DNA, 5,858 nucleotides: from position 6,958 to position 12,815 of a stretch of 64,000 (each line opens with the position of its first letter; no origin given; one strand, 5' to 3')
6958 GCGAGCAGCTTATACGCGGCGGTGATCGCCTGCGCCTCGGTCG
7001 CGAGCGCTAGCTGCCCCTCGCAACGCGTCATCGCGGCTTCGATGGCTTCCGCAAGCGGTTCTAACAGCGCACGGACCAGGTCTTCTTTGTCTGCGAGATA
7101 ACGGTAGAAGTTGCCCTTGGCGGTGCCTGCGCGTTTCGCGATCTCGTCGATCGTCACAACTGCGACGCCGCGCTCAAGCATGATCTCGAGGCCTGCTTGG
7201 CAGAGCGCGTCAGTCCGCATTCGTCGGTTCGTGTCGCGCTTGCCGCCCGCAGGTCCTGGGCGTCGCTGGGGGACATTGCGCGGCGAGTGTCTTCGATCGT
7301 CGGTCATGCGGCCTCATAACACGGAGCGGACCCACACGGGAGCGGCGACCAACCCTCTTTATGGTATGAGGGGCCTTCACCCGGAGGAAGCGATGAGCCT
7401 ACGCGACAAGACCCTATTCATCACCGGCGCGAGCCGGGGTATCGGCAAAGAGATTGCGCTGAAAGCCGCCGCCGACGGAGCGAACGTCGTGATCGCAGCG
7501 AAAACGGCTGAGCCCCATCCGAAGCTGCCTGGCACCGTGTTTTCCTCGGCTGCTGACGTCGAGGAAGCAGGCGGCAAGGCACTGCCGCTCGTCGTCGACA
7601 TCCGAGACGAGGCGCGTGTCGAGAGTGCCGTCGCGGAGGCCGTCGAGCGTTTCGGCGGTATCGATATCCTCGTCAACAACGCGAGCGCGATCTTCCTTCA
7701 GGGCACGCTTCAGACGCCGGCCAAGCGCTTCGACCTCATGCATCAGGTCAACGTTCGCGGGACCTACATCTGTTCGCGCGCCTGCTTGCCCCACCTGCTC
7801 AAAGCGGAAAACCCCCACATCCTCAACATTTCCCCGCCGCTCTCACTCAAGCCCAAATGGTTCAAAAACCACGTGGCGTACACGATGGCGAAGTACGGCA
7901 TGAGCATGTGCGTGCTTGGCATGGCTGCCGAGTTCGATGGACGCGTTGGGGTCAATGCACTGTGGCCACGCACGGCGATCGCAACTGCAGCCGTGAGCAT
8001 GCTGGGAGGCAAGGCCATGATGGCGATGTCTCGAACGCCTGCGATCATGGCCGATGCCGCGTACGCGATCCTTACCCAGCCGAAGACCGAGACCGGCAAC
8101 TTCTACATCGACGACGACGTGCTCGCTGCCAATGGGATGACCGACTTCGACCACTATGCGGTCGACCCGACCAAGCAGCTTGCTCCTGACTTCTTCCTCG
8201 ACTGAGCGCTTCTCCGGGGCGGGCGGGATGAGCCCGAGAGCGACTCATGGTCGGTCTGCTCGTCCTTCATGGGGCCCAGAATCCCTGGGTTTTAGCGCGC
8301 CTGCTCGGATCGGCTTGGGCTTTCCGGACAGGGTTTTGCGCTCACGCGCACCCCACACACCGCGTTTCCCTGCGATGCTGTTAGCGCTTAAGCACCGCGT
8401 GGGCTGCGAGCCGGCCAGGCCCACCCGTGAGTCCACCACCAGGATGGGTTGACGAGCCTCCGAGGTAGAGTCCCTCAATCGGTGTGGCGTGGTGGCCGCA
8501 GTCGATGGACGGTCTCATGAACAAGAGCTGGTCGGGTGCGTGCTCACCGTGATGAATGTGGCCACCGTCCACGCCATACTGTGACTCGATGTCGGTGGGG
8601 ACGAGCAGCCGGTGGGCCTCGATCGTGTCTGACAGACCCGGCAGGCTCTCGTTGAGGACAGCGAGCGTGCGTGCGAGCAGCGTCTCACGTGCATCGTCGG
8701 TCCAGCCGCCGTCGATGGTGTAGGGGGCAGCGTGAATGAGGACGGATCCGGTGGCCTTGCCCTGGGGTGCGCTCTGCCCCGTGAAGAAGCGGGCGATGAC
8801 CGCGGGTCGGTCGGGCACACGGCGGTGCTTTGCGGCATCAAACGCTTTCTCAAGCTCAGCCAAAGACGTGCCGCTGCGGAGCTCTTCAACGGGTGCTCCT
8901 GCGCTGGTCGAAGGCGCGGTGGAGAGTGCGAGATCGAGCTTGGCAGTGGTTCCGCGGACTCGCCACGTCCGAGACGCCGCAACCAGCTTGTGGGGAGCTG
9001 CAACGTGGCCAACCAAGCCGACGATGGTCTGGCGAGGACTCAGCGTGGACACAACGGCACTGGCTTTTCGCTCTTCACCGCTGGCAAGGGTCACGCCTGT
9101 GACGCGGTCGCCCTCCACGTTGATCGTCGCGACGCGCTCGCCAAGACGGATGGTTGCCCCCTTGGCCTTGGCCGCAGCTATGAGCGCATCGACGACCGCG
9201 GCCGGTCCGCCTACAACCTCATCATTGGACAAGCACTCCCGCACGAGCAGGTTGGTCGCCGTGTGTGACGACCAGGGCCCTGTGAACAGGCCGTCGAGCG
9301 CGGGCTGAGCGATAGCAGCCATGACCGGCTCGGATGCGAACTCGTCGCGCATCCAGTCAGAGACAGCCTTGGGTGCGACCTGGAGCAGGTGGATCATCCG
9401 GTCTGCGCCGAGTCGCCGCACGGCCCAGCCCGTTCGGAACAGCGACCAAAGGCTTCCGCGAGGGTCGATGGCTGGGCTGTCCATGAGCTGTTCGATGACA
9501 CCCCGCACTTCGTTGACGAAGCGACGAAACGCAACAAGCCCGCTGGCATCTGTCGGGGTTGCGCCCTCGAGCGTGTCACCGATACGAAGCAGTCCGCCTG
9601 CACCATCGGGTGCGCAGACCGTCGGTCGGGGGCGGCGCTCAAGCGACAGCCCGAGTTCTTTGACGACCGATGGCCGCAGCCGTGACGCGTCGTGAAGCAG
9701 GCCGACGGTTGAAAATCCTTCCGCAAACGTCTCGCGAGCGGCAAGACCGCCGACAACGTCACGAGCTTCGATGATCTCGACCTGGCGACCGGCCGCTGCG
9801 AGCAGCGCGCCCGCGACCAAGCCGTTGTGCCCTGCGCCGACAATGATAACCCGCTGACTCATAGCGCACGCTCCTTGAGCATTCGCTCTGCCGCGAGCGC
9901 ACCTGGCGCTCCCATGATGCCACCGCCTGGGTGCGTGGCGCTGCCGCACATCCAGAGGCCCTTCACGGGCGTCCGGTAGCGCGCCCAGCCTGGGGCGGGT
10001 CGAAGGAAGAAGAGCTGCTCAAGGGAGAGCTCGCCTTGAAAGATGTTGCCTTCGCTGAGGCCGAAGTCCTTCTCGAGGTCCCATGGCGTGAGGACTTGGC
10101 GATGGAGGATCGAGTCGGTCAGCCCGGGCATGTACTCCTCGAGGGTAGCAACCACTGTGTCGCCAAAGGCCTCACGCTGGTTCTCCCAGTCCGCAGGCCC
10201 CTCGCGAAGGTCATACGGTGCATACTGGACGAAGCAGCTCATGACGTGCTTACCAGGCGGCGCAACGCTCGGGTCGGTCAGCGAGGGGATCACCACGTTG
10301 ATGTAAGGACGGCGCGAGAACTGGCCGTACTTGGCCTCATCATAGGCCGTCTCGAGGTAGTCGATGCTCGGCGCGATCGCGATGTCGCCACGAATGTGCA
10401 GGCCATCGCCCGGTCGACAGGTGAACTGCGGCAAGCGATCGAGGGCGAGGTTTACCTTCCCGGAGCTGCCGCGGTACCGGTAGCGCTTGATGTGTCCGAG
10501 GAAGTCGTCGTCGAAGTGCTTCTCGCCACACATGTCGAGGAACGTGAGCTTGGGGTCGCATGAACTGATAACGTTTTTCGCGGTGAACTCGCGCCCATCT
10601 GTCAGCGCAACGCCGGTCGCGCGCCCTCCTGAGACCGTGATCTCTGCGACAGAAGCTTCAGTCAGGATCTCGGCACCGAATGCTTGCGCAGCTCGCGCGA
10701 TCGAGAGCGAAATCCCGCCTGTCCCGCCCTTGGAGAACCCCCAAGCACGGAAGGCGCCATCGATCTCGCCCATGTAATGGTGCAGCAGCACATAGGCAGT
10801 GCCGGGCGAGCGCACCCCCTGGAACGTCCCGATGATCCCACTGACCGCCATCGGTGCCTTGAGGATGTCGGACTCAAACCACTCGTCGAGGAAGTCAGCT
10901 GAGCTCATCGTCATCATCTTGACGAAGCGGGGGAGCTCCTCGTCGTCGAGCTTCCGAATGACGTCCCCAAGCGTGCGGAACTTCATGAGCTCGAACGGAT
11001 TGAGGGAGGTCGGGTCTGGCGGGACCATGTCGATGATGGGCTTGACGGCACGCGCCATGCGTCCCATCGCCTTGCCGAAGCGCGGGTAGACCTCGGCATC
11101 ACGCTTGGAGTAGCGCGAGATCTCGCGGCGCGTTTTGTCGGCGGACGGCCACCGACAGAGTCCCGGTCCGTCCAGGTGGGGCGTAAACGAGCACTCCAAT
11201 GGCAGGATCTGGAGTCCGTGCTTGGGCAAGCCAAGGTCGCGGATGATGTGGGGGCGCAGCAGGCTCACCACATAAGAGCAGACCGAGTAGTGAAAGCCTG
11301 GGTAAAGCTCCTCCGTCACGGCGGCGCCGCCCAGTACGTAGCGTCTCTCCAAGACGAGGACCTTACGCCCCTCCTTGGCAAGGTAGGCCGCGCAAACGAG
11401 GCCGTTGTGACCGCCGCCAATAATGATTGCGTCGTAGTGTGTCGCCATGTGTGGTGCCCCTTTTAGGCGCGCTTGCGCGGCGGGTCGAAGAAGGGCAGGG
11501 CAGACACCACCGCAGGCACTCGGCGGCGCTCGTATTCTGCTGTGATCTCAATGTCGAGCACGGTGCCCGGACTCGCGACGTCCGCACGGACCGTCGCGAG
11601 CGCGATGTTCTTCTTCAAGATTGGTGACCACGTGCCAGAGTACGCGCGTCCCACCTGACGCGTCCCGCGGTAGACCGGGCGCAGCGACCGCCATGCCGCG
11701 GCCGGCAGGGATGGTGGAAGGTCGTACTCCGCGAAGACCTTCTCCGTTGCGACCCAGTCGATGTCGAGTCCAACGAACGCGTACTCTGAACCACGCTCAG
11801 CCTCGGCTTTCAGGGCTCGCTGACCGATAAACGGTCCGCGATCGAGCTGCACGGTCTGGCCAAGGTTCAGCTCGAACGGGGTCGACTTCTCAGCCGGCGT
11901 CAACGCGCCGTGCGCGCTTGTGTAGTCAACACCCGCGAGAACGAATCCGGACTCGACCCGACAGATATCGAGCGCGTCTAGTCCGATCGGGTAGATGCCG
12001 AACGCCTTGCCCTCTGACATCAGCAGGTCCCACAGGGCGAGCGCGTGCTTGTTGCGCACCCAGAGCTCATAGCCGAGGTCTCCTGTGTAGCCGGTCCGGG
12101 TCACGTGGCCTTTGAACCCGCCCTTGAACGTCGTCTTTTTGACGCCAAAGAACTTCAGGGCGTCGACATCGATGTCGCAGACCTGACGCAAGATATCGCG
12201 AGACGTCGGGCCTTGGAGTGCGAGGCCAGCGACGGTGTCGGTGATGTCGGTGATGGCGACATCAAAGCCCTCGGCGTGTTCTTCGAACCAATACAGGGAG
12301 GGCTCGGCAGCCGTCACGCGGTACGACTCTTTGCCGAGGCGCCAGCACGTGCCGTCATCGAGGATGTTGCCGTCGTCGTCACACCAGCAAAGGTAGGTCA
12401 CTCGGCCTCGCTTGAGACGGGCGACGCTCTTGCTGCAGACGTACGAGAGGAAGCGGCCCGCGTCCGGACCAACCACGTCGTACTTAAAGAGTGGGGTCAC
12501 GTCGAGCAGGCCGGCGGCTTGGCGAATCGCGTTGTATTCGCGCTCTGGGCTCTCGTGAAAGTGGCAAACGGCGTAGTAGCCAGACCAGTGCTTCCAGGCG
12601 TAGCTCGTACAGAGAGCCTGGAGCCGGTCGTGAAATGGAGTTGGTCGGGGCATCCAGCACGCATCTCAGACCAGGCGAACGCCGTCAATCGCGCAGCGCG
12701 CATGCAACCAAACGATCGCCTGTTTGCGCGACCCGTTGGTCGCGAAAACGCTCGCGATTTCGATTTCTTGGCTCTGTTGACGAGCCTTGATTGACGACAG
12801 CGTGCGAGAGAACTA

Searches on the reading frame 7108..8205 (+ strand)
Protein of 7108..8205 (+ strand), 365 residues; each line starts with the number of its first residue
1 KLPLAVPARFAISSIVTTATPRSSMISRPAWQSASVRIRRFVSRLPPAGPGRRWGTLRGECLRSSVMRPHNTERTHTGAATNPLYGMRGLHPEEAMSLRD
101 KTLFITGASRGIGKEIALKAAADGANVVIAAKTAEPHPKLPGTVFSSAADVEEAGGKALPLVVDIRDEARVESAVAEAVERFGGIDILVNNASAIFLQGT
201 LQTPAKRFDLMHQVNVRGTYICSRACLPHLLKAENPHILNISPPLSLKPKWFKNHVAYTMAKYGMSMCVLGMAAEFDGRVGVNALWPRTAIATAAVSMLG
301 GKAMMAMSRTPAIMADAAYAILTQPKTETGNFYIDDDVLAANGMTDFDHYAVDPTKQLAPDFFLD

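Call 38: search_protein_families(library=pfam, proteins=[window:7108-8205:+], max_evalue=0.001)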
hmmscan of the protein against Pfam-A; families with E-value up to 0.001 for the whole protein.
window:7108-8205:+ (365 aa): 2 families
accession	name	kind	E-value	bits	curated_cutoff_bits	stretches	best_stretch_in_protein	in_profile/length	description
PF00106.31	adh_short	-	3e-33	115.4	26.6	1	101-288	1-180/195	short chain dehydrogenase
PF13561.12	adh_short_C2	-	6e-28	98.4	27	1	107-309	1-195/236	Enoyl-(Acyl carrier protein) reductase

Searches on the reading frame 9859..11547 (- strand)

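Call 38: search_protein_families(library=pfam, proteins=[window:9859-11547:-], max_evalue=0.001)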
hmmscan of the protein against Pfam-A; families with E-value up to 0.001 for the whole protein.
window:9859-11547:- (562 aa): 11 families
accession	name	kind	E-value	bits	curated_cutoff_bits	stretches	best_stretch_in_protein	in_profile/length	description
PF01593.30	Amino_oxidase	-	3.7e-14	53.3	19.8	1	49-547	3-431/443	Flavin containing amine oxidoreductase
PF13450.12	NAD_binding_8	-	6.3e-12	46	21.9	1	42-91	1-49/68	NAD(P)-binding Rossmann-like domain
PF01266.30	DAO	-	5.4e-11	43.1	27.9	1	39-75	1-38/353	FAD dependent oxidoreductase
PF00890.30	FAD_binding_2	-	1.1e-07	31.9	20.4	1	39-77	1-39/414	FAD binding domain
PF12831.13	FAD_oxidored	-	7.3e-07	29.3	27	1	39-86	1-48/416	FAD dependent oxidoreductase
PF07992.20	Pyr_redox_2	-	2e-06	27.9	26.1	1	38-75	1-40/291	Pyridine nucleotide-disulphide oxidoreductase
PF01946.23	Thi4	-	2.3e-06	27.5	26.2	1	38-76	18-57/235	Thi4 family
PF03486.20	HI0933_like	-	1.9e-05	24.7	50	1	39-70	2-33/244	HI0933-like protein Rossmann domain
PF01134.28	GIDA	-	2.1e-05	24.2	22.1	0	39-66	1-28/391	Glucose inhibited division protein A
PF00070.33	Pyr_redox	-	0.00014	22.7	22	0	40-72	2-34/82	Pyridine nucleotide-disulphide oxidoreductase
PF00996.24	GDI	-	0.00065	18.8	23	0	34-78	1-45/436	GDP dissociation inhibitor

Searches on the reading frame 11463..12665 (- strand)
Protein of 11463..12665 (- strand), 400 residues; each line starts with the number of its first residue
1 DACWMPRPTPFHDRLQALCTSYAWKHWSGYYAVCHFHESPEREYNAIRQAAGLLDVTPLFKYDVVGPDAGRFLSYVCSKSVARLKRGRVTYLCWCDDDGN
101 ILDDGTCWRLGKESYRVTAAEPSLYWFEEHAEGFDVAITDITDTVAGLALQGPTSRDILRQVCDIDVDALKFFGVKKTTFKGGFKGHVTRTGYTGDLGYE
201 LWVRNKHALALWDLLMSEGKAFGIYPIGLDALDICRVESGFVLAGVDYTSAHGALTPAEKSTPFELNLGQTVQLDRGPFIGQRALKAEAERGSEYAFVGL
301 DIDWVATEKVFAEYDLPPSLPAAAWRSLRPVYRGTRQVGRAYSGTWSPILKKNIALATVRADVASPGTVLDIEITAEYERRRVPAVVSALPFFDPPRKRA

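Call 38: search_protein_families(library=pfam, proteins=[window:11463-12665:-], max_evalue=0.001)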
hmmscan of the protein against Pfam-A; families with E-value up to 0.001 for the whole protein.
window:11463-12665:- (400 aa): 2 families
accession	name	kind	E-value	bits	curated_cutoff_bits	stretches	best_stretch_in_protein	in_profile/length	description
PF01571.26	GCV_T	-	1.8e-61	208.1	25.6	1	24-252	12-245/255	Aminomethyltransferase folate-binding domain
PF08669.17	GCV_T_C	-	1.2e-14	54.3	25.9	1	326-394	16-80/80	Glycine cleavage T-protein C-terminal barrel domain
